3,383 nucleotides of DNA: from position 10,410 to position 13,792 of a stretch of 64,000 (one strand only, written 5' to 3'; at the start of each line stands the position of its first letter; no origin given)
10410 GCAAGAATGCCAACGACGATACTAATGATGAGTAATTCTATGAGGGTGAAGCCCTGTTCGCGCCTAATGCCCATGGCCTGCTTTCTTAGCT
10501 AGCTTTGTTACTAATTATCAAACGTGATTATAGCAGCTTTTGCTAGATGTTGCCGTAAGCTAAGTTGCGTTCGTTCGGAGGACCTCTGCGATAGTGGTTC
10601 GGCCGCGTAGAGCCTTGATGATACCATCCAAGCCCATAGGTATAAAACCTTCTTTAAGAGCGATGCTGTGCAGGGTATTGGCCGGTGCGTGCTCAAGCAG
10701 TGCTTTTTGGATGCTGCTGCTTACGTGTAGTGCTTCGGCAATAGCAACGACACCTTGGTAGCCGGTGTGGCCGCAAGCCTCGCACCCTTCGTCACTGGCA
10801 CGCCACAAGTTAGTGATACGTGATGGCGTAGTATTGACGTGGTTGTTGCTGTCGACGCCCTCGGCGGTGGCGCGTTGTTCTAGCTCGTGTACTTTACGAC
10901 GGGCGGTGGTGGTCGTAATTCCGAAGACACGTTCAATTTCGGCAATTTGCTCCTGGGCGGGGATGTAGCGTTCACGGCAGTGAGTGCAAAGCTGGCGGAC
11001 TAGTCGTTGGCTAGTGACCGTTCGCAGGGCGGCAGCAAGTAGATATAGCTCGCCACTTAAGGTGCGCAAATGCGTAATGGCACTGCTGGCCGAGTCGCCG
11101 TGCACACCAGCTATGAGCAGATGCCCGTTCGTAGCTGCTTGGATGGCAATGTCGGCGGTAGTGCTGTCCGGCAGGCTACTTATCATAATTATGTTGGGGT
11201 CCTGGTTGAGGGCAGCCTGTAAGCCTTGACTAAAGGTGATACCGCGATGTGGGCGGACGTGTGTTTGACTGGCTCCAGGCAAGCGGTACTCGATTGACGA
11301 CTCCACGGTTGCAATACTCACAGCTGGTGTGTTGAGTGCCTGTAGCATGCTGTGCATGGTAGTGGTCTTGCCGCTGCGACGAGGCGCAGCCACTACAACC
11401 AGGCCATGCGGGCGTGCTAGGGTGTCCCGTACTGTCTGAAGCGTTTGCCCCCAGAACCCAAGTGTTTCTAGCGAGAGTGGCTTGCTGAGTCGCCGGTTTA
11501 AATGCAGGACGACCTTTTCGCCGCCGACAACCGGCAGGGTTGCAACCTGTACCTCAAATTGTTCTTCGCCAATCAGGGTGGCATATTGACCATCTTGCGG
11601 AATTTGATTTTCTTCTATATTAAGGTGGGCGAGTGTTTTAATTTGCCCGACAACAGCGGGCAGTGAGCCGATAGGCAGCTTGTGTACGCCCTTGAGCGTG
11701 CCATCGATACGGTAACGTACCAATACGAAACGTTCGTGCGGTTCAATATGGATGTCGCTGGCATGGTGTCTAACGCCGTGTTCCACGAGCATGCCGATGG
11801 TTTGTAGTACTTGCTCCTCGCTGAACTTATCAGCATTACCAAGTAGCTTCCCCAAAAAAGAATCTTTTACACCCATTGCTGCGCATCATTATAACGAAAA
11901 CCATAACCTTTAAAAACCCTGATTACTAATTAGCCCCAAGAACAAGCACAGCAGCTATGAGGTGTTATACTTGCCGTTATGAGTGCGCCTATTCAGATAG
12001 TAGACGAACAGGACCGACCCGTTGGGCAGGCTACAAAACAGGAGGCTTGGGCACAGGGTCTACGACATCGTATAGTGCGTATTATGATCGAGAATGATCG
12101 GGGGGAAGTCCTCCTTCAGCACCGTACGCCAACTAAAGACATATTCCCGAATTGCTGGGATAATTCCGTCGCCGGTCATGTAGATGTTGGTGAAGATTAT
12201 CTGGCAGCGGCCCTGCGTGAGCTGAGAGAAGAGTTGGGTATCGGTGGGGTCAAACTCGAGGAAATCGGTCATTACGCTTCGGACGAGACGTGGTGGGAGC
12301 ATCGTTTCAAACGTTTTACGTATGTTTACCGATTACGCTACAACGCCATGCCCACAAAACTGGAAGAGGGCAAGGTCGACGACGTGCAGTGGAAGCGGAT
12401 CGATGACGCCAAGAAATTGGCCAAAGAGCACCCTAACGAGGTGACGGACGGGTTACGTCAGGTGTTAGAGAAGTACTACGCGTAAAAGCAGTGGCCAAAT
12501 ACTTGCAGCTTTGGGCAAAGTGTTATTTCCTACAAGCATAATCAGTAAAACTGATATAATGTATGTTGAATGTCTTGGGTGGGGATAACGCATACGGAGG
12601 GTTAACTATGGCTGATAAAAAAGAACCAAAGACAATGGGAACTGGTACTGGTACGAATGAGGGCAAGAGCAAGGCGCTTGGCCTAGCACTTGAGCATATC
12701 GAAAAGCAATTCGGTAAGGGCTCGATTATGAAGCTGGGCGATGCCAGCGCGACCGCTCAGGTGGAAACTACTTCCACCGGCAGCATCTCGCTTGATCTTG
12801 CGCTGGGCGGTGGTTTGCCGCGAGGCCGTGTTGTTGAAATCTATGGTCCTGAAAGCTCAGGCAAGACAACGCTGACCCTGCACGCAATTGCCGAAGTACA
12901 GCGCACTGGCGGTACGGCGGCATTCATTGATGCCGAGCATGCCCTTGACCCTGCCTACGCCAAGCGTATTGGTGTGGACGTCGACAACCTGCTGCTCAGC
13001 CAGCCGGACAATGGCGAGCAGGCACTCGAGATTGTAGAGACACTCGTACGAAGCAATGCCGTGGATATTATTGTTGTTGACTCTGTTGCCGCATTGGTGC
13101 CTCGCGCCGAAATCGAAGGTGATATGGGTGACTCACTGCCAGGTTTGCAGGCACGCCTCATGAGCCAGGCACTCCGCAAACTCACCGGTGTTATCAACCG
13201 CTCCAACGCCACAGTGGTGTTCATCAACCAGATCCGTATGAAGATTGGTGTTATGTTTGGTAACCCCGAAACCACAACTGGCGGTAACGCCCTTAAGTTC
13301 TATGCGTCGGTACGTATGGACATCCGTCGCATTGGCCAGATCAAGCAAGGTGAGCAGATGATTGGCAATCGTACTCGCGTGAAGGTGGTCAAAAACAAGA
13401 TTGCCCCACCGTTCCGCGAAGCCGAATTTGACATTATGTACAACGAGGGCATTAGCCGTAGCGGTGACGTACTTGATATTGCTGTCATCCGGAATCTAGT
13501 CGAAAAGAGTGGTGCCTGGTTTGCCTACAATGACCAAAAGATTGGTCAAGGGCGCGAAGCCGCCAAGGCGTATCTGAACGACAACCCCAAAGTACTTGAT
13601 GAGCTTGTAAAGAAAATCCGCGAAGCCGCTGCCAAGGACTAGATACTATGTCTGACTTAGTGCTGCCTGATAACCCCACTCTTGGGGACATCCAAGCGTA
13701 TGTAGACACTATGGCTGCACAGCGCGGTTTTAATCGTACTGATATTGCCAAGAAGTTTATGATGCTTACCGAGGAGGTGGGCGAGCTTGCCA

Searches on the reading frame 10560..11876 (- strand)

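Call 76: search_protein_families(library=pfam, proteins=[window:10560-11876:-], max_evalue=0.00001)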
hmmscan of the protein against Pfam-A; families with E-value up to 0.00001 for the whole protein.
window:10560-11876:- (438 aa): 1 family
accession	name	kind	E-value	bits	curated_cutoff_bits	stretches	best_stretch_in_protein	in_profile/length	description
PF00437.27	T2SSE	-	1.5e-84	284.3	24.9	1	20-434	5-370/370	Type II/IV secretion system protein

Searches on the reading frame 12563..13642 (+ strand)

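Call 76: search_protein_families(library=pfam, proteins=[window:12563-13642:+], max_evalue=0.00001)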
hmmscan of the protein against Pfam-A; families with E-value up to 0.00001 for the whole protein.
window:12563-13642:+ (359 aa): 4 families
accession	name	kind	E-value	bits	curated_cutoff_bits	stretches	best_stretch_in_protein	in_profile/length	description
PF00154.27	RecA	-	6.3e-142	472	27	1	37-298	1-262/262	recA bacterial DNA recombination protein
PF21096.2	RecA_C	-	2.2e-23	82.5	27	1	301-356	1-56/57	RecA C-terminal domain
PF08423.17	Rad51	-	7.1e-13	48.8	22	1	68-291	6-236/244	Rad51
PF06745.19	ATPase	-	5.5e-08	32.9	26.6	1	72-252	3-187/231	KaiC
